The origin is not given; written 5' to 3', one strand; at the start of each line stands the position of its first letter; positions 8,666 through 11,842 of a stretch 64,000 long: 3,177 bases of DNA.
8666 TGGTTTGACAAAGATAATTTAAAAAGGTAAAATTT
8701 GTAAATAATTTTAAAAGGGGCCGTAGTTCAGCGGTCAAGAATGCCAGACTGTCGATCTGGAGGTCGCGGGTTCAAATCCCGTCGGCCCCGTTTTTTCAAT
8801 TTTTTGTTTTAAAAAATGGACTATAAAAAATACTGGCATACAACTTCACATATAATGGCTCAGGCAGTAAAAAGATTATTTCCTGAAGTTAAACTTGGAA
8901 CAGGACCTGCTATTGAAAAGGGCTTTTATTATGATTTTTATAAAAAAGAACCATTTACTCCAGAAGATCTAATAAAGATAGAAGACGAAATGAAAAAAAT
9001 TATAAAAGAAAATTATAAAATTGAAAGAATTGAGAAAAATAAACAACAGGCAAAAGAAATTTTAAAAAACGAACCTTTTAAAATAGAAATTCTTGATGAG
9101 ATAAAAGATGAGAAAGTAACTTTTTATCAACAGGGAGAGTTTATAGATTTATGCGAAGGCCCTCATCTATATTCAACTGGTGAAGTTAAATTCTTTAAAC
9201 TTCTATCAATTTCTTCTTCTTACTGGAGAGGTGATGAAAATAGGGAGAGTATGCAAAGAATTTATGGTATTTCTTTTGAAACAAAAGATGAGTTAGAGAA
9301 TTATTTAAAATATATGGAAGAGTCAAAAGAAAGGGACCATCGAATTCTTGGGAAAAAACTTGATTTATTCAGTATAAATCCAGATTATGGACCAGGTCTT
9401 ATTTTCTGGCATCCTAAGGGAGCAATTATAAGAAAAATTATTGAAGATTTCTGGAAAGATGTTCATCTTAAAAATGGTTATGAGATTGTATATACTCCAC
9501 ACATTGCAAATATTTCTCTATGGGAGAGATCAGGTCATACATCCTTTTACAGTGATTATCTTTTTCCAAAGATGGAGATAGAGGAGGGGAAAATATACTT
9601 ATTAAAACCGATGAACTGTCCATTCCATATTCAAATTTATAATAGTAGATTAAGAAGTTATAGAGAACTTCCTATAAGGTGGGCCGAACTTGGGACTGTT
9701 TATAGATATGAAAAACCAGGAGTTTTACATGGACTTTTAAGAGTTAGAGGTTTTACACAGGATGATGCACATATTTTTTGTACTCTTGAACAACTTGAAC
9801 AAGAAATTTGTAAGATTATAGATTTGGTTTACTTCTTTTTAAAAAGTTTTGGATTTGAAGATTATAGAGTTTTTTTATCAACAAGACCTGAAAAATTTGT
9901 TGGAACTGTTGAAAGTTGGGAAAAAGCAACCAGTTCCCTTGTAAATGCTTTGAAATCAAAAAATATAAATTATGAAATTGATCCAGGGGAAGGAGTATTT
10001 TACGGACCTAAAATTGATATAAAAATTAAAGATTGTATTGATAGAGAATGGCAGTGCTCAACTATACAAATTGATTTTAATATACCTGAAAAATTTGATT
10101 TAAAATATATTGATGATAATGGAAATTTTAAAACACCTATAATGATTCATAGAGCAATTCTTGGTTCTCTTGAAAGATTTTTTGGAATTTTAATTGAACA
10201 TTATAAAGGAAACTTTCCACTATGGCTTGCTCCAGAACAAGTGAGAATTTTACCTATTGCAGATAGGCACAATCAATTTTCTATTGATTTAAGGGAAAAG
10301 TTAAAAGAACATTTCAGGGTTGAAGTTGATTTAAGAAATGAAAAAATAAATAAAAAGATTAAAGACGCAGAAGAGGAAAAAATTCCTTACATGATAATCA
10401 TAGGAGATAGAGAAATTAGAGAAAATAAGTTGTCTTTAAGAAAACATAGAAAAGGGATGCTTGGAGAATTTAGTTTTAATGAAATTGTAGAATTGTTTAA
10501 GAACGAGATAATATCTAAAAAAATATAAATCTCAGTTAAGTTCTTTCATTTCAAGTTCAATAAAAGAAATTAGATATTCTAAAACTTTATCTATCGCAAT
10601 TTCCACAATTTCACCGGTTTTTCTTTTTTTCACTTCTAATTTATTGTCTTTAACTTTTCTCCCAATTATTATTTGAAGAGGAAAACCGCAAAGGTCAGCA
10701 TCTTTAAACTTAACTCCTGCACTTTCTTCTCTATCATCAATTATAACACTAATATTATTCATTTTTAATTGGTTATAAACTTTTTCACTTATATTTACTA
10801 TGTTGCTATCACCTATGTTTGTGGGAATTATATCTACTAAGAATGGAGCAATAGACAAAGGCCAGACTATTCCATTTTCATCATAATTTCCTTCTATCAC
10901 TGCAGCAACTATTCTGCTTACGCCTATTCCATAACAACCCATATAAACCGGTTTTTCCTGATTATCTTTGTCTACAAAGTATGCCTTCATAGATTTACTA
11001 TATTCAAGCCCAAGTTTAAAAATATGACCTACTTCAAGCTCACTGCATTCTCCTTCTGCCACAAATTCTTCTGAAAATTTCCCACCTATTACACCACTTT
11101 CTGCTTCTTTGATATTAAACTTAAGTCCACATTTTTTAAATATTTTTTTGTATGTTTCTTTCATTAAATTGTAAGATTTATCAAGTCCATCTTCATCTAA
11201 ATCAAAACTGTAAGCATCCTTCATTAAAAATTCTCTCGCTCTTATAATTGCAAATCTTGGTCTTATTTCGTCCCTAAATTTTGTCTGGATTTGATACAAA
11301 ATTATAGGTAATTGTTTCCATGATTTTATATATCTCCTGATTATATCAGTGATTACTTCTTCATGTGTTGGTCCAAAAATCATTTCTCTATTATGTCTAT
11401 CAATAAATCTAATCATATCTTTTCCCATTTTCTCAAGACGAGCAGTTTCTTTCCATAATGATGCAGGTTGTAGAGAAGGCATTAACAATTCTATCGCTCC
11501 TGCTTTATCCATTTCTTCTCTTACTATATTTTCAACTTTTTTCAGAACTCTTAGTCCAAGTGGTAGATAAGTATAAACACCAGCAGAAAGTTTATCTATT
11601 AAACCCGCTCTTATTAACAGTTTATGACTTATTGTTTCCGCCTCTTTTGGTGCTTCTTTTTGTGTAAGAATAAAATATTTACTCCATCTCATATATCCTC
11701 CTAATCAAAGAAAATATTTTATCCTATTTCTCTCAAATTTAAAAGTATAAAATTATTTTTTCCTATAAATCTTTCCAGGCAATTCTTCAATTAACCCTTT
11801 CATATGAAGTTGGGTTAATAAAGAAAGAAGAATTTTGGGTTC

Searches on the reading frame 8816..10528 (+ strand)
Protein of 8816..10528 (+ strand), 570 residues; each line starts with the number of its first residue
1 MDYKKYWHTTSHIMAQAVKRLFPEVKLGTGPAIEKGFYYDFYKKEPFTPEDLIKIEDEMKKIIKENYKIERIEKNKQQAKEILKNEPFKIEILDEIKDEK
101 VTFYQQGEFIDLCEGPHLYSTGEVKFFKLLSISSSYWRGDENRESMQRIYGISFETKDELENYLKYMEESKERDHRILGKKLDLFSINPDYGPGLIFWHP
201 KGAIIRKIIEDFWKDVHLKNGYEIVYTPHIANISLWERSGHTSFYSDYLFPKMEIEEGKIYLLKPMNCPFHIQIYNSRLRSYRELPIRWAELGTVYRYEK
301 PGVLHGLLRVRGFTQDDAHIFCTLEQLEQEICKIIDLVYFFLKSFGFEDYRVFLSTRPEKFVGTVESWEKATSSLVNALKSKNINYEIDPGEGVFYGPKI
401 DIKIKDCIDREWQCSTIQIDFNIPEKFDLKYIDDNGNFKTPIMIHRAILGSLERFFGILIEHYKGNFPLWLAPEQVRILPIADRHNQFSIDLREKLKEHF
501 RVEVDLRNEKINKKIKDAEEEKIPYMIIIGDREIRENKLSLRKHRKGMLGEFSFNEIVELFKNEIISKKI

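Call 7: search_protein_families(library=pfam, proteins=[window:8816-10528:+], max_evalue=0.0001)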
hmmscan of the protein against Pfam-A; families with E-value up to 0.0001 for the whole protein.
window:8816-10528:+ (570 aa): 3 families
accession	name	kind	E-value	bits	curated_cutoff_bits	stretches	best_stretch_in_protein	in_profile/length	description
PF00587.30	tRNA-synt_2b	-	5.2e-48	163.9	29.3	1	252-463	2-179/179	tRNA synthetase class II core domain (G, H, P, S and T)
PF03129.25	HGTP_anticodon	-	3.9e-22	78.7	21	1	475-563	1-93/94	Anticodon binding domain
PF07973.19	tRNA_SAD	-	6.4e-15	55.3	24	1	101-150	1-44/44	Threonyl and Alanyl tRNA synthetase second additional domain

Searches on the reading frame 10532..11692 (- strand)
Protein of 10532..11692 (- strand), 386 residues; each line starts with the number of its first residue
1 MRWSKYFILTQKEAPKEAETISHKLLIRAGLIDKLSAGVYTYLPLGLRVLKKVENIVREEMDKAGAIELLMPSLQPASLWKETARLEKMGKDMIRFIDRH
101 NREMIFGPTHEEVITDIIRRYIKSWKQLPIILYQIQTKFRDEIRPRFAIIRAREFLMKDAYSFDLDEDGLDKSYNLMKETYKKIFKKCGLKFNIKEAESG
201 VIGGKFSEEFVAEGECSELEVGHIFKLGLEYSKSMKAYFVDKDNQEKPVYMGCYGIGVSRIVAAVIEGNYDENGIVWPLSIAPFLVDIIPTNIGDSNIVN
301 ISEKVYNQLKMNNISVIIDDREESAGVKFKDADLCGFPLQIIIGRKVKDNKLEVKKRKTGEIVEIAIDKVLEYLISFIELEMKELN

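Call 7: search_protein_families(library=pfam, proteins=[window:10532-11692:-], max_evalue=0.0001)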
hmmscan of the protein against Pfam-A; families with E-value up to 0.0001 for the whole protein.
window:10532-11692:- (386 aa): 2 families
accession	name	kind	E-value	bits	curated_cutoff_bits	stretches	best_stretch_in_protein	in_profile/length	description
PF00587.30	tRNA-synt_2b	-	2.7e-32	112.7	29.3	1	96-268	3-178/179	tRNA synthetase class II core domain (G, H, P, S and T)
PF03129.25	HGTP_anticodon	-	2.7e-19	69.6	21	1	286-375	2-92/94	Anticodon binding domain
